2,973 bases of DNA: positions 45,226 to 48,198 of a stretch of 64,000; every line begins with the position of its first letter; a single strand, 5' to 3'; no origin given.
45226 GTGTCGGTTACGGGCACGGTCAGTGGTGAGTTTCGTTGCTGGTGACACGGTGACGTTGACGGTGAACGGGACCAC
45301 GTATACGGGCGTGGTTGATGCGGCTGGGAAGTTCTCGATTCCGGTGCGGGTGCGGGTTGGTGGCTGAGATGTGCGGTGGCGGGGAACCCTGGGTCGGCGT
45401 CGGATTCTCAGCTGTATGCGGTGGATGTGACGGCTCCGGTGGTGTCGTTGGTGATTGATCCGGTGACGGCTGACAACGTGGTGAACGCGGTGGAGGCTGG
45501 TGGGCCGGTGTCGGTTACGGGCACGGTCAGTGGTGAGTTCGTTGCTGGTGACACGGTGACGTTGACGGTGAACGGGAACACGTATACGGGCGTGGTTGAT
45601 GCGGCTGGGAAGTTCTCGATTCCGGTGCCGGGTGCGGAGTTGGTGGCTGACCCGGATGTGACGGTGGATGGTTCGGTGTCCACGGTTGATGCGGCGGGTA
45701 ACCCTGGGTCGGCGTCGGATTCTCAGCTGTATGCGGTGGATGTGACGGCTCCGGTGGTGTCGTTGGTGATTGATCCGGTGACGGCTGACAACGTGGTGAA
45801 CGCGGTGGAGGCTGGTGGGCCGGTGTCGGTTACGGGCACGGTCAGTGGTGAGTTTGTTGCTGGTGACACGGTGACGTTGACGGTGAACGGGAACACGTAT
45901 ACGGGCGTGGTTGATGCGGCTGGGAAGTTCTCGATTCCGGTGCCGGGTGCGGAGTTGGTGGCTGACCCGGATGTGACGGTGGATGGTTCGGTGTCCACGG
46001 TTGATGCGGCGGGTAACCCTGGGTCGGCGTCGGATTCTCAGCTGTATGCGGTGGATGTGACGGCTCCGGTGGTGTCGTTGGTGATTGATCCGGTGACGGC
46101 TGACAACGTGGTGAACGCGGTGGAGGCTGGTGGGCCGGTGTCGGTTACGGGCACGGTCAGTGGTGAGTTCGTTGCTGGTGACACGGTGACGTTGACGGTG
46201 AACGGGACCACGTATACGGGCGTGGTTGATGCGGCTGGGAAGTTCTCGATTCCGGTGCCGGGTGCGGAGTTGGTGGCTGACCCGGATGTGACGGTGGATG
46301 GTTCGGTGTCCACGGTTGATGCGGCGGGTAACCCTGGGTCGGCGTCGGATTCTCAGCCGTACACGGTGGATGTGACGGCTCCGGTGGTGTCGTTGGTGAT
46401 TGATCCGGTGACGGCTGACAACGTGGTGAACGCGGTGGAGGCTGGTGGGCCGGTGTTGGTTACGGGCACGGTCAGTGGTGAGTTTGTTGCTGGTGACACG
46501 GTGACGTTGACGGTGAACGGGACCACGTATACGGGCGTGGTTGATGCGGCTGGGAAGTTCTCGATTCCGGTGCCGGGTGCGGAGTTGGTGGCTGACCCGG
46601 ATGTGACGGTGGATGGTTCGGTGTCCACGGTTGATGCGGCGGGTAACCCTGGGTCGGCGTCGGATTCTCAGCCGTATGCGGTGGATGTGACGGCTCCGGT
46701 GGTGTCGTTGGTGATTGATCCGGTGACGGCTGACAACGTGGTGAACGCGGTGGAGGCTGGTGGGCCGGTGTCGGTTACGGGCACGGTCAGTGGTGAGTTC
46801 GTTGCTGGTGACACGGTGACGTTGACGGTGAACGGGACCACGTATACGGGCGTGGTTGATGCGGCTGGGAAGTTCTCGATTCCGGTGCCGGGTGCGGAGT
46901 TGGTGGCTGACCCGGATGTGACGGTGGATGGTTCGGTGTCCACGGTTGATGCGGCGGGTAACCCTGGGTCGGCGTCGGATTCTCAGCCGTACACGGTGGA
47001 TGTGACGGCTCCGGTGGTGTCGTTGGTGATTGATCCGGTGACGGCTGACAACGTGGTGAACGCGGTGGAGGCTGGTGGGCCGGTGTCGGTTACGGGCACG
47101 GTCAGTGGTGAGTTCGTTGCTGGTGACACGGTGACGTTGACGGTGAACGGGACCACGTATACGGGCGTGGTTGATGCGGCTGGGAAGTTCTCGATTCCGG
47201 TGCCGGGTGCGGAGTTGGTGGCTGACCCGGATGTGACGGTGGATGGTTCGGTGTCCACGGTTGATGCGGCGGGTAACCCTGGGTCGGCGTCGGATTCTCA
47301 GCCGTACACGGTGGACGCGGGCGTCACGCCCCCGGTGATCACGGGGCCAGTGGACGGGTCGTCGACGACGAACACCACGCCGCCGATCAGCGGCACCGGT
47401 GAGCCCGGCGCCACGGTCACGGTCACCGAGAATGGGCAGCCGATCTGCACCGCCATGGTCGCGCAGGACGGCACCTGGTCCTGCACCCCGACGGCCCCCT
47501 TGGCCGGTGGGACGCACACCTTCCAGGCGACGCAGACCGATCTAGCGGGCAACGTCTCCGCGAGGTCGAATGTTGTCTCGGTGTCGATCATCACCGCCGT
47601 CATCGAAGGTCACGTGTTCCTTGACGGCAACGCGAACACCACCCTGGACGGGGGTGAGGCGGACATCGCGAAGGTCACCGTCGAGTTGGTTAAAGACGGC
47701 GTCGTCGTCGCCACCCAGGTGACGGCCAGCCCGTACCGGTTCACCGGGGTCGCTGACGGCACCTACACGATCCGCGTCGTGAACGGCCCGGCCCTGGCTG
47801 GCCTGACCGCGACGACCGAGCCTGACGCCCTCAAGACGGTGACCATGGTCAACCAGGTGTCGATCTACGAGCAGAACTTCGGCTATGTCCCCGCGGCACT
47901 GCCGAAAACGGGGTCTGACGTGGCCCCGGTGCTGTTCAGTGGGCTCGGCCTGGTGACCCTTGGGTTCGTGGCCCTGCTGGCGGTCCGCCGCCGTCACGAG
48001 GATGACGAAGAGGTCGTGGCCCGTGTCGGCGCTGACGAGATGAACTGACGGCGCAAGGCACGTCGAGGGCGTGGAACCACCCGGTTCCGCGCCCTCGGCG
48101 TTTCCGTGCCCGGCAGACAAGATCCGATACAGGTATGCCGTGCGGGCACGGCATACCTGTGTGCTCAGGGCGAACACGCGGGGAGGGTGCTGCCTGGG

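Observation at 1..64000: Hyper-abundant strand-symmetric DNA word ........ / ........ (consensus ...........), about one copy per 750 bp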

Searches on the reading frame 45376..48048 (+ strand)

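Call 34: search_protein_families(library=pfam, proteins=[window:45376-48048:+], max_evalue=0.00001)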
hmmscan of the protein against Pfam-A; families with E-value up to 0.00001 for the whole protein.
window:45376-48048:+ (890 aa): 7 families
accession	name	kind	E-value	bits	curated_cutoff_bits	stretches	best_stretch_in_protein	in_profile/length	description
PF17936.7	Big_6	-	6.9e-25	87.5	27.6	1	667-734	13-80/83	Bacterial Ig domain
PF19077.6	Big_13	-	2.9e-23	82.7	27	1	663-736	23-98/102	Bacterial Ig-like domain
PF20622.4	Big_15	-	1.7e-08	34.6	27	0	256-291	15-47/82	Bacterial Ig domain (Big_16)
PF03775.22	MinC_C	-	6.3e-08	33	33.2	0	85-130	26-70/102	Septum formation inhibitor MinC, C-terminal domain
PF17210.9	SdrD_B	-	1.1e-07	32.5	29.7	1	746-813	6-73/112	SdrD B-like domain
PF13750.12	Big_3_3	-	2.8e-07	30.8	27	0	313-355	23-66/157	Bacterial Ig-like domain (group 3)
PF16369.11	GH43_C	-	6.7e-07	30.2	23.4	0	46-74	42-73/100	C-terminal lipocalin-like domain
